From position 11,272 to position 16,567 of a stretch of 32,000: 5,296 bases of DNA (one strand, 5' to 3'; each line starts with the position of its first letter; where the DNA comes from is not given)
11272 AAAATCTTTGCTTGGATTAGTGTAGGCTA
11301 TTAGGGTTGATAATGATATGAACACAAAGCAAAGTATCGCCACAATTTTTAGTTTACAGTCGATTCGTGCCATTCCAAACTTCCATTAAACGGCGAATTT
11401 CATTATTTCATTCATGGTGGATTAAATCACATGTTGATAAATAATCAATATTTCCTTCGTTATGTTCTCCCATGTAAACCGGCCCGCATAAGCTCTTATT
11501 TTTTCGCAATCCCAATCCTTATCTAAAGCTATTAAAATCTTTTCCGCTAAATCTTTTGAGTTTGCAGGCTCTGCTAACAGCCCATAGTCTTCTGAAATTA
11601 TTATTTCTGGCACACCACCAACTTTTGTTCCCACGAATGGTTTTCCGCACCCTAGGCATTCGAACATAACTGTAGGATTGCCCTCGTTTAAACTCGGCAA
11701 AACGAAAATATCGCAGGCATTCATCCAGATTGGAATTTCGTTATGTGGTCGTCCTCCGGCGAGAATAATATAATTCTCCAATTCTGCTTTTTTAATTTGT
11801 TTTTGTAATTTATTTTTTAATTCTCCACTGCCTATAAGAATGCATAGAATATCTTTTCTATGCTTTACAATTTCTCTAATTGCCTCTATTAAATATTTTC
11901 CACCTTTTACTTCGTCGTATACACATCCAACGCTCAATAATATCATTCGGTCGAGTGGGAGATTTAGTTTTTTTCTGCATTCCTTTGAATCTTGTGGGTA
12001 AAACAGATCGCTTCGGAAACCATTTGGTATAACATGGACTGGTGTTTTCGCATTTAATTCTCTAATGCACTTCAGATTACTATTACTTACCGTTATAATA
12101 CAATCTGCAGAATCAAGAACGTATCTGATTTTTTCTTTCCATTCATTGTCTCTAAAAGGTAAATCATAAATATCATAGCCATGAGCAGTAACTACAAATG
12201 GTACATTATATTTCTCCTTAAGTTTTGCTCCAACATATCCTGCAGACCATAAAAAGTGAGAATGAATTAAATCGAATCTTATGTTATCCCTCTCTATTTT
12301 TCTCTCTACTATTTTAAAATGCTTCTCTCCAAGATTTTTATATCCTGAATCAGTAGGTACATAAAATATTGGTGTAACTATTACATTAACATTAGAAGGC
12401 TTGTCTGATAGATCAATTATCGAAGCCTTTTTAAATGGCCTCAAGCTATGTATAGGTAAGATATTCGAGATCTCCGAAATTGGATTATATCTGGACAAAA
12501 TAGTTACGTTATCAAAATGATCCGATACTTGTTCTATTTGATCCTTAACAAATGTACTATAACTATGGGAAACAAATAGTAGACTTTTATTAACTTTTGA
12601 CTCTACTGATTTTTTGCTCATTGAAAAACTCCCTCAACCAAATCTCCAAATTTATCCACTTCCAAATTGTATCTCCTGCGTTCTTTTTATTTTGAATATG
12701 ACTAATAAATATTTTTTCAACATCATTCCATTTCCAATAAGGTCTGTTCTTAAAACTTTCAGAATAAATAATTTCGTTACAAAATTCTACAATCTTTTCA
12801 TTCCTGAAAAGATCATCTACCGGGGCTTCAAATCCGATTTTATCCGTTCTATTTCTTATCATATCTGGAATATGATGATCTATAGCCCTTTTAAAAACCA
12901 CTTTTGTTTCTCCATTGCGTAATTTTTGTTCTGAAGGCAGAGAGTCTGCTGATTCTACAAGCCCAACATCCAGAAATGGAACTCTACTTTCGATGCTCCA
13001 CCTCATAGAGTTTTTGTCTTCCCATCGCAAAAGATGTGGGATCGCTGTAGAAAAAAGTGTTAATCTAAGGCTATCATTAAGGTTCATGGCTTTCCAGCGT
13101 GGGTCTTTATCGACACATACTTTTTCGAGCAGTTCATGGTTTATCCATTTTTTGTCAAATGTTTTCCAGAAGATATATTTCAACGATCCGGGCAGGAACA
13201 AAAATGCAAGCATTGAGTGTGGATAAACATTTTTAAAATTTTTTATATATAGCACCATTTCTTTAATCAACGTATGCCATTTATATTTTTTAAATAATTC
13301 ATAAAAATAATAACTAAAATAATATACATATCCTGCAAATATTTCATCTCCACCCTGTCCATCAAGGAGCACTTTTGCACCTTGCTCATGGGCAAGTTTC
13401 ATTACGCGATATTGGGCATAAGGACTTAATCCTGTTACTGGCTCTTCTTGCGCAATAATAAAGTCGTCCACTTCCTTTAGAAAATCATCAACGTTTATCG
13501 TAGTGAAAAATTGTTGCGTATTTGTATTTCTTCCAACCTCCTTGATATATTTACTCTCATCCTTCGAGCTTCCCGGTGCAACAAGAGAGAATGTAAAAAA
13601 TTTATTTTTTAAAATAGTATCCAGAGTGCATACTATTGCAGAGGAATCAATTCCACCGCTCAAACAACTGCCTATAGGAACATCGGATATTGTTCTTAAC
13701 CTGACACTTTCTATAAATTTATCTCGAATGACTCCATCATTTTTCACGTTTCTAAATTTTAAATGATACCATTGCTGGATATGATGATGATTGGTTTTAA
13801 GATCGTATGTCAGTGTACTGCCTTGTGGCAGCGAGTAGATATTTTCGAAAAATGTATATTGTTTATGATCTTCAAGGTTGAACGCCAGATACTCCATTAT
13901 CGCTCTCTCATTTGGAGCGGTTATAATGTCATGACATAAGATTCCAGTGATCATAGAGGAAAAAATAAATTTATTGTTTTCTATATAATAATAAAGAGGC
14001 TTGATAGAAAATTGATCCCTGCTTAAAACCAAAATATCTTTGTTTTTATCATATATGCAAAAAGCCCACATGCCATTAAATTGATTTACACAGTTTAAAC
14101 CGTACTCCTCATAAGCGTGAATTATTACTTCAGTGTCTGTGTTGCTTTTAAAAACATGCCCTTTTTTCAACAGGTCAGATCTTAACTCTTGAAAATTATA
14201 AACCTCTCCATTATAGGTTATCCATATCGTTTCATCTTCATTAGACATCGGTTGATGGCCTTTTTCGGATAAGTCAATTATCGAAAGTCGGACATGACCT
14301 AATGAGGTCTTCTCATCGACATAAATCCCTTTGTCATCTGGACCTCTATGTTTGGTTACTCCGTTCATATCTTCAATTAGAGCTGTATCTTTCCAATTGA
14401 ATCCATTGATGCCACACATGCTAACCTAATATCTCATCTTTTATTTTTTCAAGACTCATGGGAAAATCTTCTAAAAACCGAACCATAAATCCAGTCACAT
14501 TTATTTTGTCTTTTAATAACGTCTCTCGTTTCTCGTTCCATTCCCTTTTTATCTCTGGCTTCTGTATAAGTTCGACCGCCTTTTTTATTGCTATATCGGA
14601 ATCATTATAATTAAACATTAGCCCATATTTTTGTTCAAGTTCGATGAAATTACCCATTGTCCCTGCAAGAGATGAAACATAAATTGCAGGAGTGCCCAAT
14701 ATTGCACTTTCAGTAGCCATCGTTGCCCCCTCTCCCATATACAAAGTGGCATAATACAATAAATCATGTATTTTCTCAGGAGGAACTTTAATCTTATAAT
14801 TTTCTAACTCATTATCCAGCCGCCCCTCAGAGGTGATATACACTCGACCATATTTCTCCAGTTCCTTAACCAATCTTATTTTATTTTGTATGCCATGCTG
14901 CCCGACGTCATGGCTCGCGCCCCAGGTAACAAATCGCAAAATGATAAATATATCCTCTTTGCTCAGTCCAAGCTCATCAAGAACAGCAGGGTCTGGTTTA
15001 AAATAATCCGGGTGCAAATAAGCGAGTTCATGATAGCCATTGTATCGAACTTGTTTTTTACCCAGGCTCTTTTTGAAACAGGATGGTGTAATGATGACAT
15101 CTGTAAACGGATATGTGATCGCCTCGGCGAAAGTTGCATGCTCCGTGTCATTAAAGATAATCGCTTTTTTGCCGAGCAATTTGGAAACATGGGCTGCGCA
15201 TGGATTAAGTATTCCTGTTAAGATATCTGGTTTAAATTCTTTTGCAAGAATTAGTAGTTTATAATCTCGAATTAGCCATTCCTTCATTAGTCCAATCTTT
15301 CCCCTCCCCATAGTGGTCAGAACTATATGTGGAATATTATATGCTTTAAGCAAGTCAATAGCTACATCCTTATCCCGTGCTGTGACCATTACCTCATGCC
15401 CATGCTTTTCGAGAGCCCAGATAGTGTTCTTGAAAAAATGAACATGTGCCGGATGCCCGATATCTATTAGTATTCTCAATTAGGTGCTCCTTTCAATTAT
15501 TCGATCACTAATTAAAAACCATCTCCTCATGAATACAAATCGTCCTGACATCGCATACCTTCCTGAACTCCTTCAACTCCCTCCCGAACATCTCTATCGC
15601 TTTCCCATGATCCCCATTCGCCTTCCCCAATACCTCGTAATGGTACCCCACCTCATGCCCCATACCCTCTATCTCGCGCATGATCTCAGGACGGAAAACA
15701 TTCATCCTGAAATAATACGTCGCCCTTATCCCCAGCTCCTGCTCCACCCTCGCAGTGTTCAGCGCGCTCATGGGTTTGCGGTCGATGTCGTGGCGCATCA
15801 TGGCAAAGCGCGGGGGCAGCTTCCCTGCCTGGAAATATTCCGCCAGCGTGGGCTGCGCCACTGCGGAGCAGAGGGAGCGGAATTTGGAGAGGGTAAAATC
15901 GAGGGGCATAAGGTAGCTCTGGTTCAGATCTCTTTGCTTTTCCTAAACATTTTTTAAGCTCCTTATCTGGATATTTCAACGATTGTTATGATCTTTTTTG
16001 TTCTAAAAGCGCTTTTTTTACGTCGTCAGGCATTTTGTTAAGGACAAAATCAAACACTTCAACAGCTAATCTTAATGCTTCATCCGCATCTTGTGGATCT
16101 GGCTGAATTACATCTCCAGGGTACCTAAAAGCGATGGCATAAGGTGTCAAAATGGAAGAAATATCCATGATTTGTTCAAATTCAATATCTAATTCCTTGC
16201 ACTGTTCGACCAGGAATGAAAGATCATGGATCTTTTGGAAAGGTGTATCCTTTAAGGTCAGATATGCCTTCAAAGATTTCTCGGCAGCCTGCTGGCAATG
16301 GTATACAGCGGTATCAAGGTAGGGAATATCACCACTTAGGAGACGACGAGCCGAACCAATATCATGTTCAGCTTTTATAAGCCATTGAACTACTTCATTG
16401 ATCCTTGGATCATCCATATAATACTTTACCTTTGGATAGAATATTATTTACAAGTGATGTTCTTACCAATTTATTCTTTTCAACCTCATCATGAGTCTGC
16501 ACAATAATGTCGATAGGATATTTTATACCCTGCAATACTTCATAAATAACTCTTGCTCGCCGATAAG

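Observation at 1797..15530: AT-rich 13.6 kb glycan island spliced between 5' stubs of two convergent native genes, apparently using their promoters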

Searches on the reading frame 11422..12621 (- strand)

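Call 5: search_protein_families(library=pfam, proteins=[window:11422-12621:-], max_evalue=0.01)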
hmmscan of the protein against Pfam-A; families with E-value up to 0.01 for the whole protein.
window:11422-12621:- (399 aa): 5 families
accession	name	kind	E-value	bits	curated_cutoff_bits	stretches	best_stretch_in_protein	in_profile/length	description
PF00534.26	Glycos_transf_1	-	1.3e-34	119.6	26.4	1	212-379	2-169/172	Glycosyl transferases group 1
PF13692.12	Glyco_trans_1_4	-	5.9e-29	101.6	27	1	227-366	3-140/142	Glycosyl transferases group 1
PF13439.12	Glyco_transf_4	-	6e-18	65.9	28.5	1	78-202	38-166/170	Glycosyltransferase Family 4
PF13579.12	Glyco_trans_4_4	-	3.4e-11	44.2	29.7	1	112-201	68-158/158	Glycosyl transferase 4-like domain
PF13477.12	Glyco_trans_4_2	-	1.1e-09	39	23.4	1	112-179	71-139/139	Glycosyl transferase 4-like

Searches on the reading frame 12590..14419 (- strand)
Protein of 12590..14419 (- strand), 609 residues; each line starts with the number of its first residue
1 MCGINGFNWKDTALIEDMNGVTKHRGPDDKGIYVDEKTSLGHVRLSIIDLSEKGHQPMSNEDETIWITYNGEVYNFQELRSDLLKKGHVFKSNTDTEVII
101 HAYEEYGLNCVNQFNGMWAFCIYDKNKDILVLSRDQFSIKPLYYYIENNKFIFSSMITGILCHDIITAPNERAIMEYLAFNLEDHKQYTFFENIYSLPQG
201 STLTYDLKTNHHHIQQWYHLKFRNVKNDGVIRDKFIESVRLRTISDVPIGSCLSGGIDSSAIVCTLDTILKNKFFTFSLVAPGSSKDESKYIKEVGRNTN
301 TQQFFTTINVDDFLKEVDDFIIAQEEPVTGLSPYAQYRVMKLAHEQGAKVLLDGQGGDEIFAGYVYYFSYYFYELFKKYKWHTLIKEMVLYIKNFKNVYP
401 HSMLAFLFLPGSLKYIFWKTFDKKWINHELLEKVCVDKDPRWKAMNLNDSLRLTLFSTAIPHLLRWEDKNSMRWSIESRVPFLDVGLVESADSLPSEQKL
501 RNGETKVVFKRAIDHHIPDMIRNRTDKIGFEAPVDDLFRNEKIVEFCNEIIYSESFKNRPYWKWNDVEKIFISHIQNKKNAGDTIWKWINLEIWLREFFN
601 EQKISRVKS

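Call 5: search_protein_families(library=pfam, proteins=[window:12590-14419:-], max_evalue=0.01)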
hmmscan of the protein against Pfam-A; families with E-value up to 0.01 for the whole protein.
window:12590-14419:- (609 aa): 5 families
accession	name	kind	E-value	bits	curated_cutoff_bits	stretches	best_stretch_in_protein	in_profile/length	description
PF00733.27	Asn_synthase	-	4.9e-71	240.7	21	1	231-596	2-354/354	Asparagine synthase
PF13537.11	GATase_7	-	1e-43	148.7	25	1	42-160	1-121/123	Glutamine amidotransferase domain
PF13522.11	GATase_6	-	2.9e-43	147.4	27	1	27-155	1-129/130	Glutamine amidotransferase domain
PF01846.25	FF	-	0.0014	19.1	22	0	438-456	30-47/50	FF domain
PF12481.13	DUF3700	-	0.0098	15.8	27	0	64-150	76-165/228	Aluminium induced protein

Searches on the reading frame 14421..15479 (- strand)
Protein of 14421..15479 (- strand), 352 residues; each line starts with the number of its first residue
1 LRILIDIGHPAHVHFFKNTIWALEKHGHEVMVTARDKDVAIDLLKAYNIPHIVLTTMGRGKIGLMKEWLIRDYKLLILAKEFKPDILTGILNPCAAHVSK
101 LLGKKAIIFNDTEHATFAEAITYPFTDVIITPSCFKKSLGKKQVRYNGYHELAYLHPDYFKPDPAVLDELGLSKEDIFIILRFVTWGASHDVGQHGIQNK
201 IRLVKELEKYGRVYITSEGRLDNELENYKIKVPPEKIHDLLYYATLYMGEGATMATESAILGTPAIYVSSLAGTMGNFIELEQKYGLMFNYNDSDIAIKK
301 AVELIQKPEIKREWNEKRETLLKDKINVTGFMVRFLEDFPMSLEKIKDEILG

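Call 6: search_protein_families(library=pfam, proteins=[window:14421-15479:-], max_evalue=0.01)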
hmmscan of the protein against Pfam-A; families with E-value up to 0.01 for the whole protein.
window:14421-15479:- (352 aa): 1 family
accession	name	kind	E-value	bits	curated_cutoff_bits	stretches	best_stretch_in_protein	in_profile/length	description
PF04007.18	DUF354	-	7.7e-24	84.8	22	1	2-312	2-327/349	Protein of unknown function (DUF354)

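Call 53: search_dna_similar(query=window:14421-15479:-, collection=plasmids, mode=protein, max_rows=15)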
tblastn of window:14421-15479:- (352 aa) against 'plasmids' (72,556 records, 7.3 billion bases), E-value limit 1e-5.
Records with a match: 66; places in all: 88; records where one place covers at least 80% of the query: 65.
Best place of each record, by identity: <60% 66.
By first word of the organism name: Halobaculum 10; Halorussus 9; Haloferax 8; Methanosarcina 5; Haloterrigena 5; Haladaptatus 4; Halorientalis 3; Haloarcula 3; Natronorubrum 3; Haloprofundus 3; and 13 more.
By predicted mobility (MOB-suite, as given by PLSDB): non-mobilizable 66.
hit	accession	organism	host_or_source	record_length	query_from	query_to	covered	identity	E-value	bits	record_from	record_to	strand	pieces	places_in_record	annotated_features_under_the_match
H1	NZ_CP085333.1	Haladaptatus salinisoli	cell culture,saline soil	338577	1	334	95%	50.6%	2e-106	349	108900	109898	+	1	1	DUF354 domain-containing protein | glycosyltransferase family 2 protein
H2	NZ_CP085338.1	Haladaptatus halobius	cell culture,saline soil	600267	1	334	95%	50.0%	5e-104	342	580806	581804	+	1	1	DUF354 domain-containing protein | glycosyltransferase family 2 protein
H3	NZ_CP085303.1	Haladaptatus pallidirubidus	cell culture,saline soil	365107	1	334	95%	50.0%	3e-97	323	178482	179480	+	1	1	DUF354 domain-containing protein | glycosyltransferase family 2 protein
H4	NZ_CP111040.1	Haladaptatus caseinilyticus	cell culture,sediment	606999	1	334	95%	47.6%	2e-93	311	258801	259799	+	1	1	DUF354 domain-containing protein | glycosyltransferase family 2 protein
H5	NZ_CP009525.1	Methanosarcina barkeri str. Wiesmoor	-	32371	1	347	99%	44.7%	3e-87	293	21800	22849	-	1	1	DUF354 domain-containing protein | hypothetical protein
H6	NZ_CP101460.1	Natrononativus amylolyticus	cell culture,sediment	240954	1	339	96%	45.5%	2e-95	317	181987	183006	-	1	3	DUF354 domain-containing protein | glycosyltransferase family 2 protein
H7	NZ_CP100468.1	Halomicrococcus gelatinilyticus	cell culture,sediment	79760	1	340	97%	45.3%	2e-93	311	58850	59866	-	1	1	DUF354 domain-containing protein | glycosyltransferase family 2 protein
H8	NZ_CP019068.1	Halorientalis sp. IM1011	cell culture,saltern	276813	1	336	95%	45.9%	8e-87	292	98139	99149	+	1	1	DUF354 domain-containing protein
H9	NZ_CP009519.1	Methanosarcina vacuolata Z-761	-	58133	1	349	99%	43.8%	4e-88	296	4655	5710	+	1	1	DUF354 domain-containing protein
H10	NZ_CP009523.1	Methanosarcina sp. Kolksee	-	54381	1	349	99%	43.8%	2e-87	294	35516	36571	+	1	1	DUF354 domain-containing protein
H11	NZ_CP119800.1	Halomontanus rarus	cell culture,sediment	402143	1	336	95%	44.9%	8e-85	287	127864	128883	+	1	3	DUF354 domain-containing protein | glycosyltransferase family 2 protein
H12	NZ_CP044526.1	Halorussus halophilus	pure culture,marine solar saltern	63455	1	337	96%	44.3%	2e-89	300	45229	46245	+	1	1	DUF354 domain-containing protein | glycosyltransferase family 2 protein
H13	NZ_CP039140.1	Haloferax mediterranei ATCC 33500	Cell culture,Spain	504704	1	337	96%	44.3%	4e-84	285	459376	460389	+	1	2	DUF354 domain-containing protein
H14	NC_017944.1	Haloferax mediterranei ATCC 33500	-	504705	1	337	96%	44.3%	4e-84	285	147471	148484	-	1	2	DUF354 domain-containing protein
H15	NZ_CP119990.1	Halobaculum marinum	cell culture,sediment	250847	1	338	96%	44.1%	7e-91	304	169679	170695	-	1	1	DUF354 domain-containing protein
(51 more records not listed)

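Call 55: get_annotated_region(hit=H5, flank=9000)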
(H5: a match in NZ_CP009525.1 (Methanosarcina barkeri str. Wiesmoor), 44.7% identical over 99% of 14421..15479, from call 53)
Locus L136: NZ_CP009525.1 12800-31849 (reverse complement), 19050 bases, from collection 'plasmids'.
description: Methanosarcina barkeri str. Wiesmoor plasmid unnamed, complete sequence
organism: Methanosarcina barkeri str. Wiesmoor (NCBI taxid 1434109)
taxonomy: Archaea; Euryarchaeota; Methanomicrobia; Methanosarcinales; Methanosarcinaceae; Methanosarcina; Methanosarcina barkeri; Methanosarcina barkeri str. Wiesmoor
host: -; source: -; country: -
typing (MOB-suite, as given by PLSDB): non-mobilizable
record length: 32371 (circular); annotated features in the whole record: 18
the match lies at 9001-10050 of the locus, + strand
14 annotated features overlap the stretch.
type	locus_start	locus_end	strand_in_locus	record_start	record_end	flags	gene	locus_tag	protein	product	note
CDS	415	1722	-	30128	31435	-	-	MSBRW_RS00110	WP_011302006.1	AAA family ATPase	-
CDS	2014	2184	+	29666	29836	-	-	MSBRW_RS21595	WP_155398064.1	hypothetical protein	-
CDS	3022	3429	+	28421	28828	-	-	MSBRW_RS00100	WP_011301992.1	DUF1699 family protein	-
CDS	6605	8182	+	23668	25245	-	-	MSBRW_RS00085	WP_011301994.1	oligosaccharide flippase family protein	-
CDS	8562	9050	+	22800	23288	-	-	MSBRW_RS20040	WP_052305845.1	hypothetical protein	-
CDS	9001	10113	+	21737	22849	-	-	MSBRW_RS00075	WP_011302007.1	DUF354 domain-containing protein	-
CDS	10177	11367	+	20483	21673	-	-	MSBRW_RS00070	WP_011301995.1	hypothetical protein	-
CDS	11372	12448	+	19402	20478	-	-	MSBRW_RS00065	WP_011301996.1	glycosyltransferase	-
CDS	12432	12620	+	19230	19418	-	-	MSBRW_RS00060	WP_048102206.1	hypothetical protein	-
CDS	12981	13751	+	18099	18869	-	-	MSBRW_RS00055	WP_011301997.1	AAA family ATPase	GO:0007059 - chromosome segregation [Evidence IEA]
CDS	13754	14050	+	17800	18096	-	-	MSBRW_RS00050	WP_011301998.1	hypothetical protein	-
CDS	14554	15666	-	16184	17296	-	tnpB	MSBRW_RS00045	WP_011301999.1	IS200/IS605 family element RNA-guided endonuclease TnpB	-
CDS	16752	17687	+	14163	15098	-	-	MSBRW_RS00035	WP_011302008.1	glycosyltransferase family 2 protein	-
CDS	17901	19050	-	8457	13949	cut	-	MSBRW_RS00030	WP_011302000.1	PKD domain-containing protein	-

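Call 71: search_solved_structures(query=window:14421-15479:-, max_evalue=1)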
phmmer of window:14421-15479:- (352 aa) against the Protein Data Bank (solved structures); distinct sequences matched with E-value up to 1: 4.
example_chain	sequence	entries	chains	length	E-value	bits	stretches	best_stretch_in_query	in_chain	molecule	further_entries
2yro_A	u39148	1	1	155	0.35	13.1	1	78-170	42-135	Galectin-8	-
3ojb_A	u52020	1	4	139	0.4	12.9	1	78-157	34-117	Galectin-8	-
8hl9_A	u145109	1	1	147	0.43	12.8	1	78-161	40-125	Galectin-8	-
4gxl_A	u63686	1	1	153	0.48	12.7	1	78-161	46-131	Galectin-8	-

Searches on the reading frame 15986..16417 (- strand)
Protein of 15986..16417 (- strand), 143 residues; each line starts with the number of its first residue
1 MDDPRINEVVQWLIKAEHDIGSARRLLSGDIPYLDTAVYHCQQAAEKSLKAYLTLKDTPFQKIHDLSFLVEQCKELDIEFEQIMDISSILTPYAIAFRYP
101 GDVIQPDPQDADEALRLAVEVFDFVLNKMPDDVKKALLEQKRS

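Call 6: search_protein_families(library=pfam, proteins=[window:15986-16417:-], max_evalue=0.01)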
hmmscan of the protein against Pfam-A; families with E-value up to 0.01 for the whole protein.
window:15986-16417:- (143 aa): 1 family
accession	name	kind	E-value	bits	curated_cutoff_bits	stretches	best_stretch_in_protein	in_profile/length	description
PF05168.19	HEPN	-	4.4e-25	88.5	22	1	11-126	3-115/117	HEPN domain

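Call 68: search_protein_families(library=padloc, proteins=[window:15986-16417:-], max_evalue=0.001)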
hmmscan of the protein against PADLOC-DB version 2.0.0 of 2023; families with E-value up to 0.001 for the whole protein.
window:15986-16417:- (143 aa): 0 families
